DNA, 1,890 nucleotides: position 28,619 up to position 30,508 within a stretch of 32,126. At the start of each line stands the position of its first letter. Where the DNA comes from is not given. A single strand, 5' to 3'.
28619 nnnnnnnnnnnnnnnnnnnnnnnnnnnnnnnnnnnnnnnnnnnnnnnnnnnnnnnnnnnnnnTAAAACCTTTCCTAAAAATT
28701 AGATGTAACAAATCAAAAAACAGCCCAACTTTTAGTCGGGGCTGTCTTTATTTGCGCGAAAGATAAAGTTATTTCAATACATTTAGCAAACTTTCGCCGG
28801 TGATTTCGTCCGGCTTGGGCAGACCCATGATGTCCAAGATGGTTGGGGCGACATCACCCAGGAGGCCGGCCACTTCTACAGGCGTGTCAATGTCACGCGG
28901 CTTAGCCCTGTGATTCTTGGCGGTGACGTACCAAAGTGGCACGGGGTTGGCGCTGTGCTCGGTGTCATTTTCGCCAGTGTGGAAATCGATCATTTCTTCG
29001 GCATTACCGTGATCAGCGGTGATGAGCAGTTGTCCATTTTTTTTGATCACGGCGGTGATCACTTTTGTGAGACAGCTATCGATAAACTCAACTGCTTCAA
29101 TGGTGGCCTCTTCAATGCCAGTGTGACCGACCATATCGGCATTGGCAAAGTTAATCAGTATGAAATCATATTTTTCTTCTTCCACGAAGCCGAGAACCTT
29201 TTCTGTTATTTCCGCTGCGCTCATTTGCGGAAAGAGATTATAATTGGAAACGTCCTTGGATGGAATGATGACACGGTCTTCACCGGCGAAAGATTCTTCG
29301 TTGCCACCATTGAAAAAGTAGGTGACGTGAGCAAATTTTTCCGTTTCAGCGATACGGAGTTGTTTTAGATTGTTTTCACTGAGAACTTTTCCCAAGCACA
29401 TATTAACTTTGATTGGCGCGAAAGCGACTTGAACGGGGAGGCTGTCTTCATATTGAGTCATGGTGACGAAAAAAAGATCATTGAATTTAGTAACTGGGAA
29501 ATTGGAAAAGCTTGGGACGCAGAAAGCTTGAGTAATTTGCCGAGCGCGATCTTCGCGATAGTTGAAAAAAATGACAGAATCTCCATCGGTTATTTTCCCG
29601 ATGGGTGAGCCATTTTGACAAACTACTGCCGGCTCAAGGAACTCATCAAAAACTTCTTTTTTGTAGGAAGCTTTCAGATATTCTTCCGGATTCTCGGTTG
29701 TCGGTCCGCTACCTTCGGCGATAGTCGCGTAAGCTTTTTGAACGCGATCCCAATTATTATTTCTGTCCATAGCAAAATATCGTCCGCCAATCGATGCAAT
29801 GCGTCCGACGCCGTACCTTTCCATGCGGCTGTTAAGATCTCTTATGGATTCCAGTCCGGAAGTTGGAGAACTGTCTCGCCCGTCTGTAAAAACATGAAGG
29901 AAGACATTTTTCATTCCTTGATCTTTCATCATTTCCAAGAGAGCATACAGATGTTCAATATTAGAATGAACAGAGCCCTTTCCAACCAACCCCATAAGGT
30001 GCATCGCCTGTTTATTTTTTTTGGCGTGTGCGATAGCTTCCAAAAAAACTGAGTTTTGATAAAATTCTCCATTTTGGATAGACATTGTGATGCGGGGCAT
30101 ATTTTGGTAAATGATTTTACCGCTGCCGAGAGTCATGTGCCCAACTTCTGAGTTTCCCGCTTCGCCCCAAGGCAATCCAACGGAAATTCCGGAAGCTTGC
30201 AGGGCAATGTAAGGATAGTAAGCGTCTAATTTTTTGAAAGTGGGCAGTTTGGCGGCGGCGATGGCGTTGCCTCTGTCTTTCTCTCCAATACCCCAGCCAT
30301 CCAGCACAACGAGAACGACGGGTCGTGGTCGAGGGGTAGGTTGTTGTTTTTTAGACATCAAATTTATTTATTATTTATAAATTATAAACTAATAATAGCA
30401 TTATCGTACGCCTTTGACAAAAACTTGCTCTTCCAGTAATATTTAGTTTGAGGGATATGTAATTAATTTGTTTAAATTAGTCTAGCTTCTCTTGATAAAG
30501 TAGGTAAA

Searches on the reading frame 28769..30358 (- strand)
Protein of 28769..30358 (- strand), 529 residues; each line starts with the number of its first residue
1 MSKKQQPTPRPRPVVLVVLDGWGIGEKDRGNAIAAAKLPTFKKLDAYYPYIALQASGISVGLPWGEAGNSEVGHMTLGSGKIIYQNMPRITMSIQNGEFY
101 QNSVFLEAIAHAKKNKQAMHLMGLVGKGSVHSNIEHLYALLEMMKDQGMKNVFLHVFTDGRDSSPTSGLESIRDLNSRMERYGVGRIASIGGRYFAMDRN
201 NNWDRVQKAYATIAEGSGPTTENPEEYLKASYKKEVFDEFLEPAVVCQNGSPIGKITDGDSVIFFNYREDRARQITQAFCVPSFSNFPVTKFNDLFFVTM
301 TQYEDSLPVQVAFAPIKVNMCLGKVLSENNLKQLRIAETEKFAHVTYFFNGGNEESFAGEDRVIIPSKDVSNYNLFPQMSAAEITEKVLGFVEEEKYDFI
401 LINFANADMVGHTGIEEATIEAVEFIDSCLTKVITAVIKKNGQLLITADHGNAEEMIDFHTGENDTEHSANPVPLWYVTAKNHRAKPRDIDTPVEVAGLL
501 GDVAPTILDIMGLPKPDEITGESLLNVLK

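Call 6: search_protein_families(library=pfam, proteins=[window:28769-30358:-], max_evalue=0.001)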
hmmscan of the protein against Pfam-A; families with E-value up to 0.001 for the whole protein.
window:28769-30358:- (529 aa): 3 families
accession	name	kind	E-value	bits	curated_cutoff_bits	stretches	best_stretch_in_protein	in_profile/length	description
PF06415.18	iPGM_N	-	1.4e-81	273.5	27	1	90-304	1-216/217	BPG-independent PGAM N-terminus (iPGM_N)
PF01676.23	Metalloenzyme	-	2e-76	257.3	24.3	1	13-514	2-251/252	Metalloenzyme superfamily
PF01663.27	Phosphodiest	-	2.5e-05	24.5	23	1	388-455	157-224/342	Type I phosphodiesterase / nucleotide pyrophosphatase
